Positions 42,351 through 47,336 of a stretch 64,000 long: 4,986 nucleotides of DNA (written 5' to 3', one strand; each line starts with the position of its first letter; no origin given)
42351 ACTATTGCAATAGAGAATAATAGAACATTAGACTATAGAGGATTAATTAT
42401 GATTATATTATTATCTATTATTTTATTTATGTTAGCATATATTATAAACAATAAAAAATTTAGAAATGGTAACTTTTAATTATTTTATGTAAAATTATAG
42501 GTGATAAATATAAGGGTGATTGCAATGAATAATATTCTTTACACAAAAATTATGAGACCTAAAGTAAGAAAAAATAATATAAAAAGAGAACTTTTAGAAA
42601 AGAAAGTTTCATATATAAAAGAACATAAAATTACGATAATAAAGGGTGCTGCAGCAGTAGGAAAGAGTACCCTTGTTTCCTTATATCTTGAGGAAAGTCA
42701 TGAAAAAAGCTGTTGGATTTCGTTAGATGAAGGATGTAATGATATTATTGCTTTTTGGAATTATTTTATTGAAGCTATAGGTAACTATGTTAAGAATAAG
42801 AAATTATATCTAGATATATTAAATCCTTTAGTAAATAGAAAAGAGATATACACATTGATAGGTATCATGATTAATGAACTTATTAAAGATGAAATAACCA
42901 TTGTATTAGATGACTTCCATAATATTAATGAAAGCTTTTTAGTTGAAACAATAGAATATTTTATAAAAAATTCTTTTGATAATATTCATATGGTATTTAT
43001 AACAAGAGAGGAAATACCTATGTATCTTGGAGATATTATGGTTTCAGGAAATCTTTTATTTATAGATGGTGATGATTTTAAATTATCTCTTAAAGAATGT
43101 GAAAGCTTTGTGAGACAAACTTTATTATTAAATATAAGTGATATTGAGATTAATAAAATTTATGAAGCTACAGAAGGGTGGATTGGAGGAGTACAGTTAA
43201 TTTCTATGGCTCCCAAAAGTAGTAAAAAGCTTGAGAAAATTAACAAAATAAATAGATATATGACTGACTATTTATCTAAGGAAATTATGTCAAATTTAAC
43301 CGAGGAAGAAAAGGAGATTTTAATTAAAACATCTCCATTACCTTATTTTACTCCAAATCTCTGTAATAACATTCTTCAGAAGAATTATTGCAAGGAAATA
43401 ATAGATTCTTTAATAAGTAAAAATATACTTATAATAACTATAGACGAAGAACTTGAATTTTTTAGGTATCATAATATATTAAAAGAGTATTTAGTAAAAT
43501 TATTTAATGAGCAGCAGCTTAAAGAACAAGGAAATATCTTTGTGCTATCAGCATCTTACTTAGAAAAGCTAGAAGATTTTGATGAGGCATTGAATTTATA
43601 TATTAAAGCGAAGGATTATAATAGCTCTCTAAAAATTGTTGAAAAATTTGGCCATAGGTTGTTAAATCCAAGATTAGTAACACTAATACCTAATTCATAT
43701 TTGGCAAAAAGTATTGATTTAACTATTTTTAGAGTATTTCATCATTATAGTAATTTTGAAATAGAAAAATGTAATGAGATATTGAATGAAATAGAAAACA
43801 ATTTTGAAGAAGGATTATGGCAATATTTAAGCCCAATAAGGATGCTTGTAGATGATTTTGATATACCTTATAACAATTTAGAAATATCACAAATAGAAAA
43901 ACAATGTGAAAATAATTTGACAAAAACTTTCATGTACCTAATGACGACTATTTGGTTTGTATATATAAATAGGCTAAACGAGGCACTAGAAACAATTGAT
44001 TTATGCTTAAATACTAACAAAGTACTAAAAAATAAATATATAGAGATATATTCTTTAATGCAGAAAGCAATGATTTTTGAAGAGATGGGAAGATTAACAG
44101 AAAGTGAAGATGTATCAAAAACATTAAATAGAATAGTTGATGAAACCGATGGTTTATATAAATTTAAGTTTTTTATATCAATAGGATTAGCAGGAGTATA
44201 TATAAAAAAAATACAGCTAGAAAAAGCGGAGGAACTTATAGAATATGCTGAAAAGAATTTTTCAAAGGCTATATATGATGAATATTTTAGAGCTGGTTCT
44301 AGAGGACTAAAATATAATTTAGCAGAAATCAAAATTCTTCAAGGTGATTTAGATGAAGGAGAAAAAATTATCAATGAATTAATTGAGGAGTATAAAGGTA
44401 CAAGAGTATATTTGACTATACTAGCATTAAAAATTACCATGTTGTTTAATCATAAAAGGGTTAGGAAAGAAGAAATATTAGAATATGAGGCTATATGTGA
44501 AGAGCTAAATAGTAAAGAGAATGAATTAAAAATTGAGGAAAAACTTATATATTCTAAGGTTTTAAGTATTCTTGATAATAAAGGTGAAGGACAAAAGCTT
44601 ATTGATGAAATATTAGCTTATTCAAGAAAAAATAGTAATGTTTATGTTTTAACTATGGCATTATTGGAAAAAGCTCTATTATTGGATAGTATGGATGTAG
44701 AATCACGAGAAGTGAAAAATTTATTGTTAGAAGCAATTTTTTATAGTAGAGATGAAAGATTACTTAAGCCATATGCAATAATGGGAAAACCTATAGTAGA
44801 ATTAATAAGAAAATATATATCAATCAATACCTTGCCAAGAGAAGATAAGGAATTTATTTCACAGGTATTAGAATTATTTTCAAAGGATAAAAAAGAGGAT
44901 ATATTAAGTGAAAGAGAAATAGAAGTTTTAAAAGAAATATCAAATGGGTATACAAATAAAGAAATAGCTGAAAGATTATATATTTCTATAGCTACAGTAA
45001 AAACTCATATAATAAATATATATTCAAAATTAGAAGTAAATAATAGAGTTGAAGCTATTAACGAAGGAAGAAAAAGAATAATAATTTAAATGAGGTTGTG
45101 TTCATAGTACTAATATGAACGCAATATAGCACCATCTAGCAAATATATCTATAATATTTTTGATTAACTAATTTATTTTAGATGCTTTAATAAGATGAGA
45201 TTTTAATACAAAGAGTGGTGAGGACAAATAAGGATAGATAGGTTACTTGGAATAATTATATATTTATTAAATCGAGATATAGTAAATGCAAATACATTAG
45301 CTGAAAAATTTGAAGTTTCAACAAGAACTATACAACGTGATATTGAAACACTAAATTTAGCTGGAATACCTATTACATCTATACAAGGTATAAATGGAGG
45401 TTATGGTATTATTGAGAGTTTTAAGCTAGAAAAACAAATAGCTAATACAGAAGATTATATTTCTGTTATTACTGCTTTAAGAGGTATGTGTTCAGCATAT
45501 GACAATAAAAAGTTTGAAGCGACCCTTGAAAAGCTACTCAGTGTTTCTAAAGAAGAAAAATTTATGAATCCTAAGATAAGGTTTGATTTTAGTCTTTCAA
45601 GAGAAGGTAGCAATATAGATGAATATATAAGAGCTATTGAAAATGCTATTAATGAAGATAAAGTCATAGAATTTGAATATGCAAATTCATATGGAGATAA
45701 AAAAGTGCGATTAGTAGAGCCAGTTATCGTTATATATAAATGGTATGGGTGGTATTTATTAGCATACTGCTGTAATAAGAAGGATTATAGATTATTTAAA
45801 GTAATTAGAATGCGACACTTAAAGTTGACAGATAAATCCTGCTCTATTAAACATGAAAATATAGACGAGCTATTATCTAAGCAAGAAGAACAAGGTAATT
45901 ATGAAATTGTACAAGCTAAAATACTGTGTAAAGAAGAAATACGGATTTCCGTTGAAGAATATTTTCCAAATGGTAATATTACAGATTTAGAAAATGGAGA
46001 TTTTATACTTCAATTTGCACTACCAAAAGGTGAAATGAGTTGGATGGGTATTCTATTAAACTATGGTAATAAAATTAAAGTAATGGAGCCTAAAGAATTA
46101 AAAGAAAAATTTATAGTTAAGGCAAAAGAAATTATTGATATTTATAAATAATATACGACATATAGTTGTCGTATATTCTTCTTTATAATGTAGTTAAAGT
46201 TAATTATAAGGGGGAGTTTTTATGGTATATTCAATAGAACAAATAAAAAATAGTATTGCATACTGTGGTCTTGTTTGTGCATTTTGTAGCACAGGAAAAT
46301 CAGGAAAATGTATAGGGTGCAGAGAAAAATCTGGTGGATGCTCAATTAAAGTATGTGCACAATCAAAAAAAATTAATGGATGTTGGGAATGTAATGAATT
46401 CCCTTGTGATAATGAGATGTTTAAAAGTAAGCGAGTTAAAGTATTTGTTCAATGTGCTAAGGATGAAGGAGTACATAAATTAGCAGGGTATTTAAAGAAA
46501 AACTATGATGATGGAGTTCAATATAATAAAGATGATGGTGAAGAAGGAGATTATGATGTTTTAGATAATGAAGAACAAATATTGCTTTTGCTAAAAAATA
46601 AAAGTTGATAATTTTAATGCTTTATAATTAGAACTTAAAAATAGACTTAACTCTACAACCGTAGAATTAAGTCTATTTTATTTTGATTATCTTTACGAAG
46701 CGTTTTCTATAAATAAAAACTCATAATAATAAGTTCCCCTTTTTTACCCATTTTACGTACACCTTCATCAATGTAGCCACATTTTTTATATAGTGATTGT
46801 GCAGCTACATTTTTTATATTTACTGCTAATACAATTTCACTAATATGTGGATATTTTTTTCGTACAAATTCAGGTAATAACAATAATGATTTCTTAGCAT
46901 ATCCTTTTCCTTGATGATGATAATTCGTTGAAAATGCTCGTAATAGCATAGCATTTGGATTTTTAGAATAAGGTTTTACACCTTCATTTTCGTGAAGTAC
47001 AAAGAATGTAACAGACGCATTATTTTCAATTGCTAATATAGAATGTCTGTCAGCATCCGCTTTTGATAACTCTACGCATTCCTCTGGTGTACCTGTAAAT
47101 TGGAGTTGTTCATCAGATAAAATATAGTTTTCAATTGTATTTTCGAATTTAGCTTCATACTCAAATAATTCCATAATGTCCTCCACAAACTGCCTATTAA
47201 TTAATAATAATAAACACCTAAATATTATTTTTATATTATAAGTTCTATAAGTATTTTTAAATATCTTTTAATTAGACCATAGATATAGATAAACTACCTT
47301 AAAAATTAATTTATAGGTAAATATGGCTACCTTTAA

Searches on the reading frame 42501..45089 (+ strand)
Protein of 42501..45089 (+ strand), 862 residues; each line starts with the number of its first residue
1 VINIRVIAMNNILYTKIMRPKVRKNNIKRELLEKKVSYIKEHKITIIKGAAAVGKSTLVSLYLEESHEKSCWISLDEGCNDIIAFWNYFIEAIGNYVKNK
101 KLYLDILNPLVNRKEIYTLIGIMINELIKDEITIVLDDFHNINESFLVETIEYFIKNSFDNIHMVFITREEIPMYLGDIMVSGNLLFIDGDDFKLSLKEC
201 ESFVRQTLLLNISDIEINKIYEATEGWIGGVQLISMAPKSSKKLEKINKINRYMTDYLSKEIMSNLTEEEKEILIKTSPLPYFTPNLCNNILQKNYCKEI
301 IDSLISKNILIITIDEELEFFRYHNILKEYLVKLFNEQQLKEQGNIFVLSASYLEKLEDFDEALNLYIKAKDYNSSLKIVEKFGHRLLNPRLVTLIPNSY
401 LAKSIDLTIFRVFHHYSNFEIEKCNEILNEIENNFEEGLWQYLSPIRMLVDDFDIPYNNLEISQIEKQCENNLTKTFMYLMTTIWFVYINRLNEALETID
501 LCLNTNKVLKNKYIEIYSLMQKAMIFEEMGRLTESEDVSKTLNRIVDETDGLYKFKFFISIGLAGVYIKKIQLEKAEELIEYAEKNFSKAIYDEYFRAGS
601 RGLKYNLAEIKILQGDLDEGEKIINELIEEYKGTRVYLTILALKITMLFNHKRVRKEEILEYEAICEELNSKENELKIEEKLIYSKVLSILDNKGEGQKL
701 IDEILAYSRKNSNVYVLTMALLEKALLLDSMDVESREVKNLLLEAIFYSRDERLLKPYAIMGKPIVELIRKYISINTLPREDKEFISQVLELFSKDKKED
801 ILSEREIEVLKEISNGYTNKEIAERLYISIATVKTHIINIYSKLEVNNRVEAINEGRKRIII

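Call 6: search_protein_families(library=pfam, proteins=[window:42501-45089:+])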
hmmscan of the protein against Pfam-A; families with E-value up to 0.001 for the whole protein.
window:42501-45089:+ (862 aa): 6 families
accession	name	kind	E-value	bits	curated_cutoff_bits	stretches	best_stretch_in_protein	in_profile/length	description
PF00196.25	GerE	-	1.3e-19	70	23.5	1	801-853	2-54/57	Bacterial regulatory proteins, luxR family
PF17874.7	TPR_MalT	-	1.3e-05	25.1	45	1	473-771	37-332/336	MalT-like TPR region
PF13401.12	AAA_22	-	2.3e-05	25.2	27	1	41-172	4-126/130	AAA domain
PF14559.12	TPR_19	-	8.9e-05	23.2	25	0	600-639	24-63/68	Tetratricopeptide repeat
PF13424.12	TPR_12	-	0.00025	21.6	30.1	0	605-631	7-33/77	Tetratricopeptide repeat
PF13412.12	HTH_24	-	0.00071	19.5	21.9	0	805-837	4-38/48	Winged helix-turn-helix DNA-binding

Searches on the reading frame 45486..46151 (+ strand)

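Call 24: search_protein_families(library=pfam, proteins=[window:45486-46151:+])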
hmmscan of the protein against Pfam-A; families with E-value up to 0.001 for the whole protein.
window:45486-46151:+ (221 aa): 2 families
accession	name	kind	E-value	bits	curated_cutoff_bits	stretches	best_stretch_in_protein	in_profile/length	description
PF13280.12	WYL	-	6.6e-18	64.9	21.8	1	46-113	1-69/70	WYL domain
PF25583.1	WCX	-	8.7e-06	26.4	23.9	1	141-216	2-75/76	WCX domain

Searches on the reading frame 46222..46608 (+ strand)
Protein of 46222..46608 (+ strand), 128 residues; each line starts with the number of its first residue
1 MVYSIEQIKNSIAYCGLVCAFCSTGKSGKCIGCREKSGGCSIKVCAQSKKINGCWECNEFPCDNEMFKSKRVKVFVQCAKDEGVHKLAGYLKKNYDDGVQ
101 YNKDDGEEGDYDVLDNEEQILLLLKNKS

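Call 24: search_protein_families(library=pfam, proteins=[window:46222-46608:+])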
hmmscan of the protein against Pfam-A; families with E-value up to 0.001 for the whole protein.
window:46222-46608:+ (128 aa): 1 family
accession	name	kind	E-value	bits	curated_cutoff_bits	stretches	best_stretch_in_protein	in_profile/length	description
PF12675.12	DUF3795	-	2.2e-05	25.3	22.6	1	12-64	2-80/83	Protein of unknown function (DUF3795)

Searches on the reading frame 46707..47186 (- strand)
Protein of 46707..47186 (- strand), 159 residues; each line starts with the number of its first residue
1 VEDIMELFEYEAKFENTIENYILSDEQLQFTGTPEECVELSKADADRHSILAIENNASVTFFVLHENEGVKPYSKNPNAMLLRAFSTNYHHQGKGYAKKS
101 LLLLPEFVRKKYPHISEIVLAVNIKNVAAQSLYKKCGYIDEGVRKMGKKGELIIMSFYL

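Call 24: search_protein_families(library=pfam, proteins=[window:46707-47186:-])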
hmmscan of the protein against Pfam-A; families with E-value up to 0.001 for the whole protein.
window:46707-47186:- (159 aa): 3 families
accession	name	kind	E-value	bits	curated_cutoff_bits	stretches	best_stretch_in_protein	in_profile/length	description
PF00583.31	Acetyltransf_1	-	1.3e-06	29.1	20.7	1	37-138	20-116/116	Acetyltransferase (GNAT) family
PF13302.13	Acetyltransf_3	-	0.00025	22.2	25.4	1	62-138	56-137/138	Acetyltransferase (GNAT) domain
PF13508.13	Acetyltransf_7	-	0.0008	20.2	27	0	80-139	30-83/84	Acetyltransferase (GNAT) domain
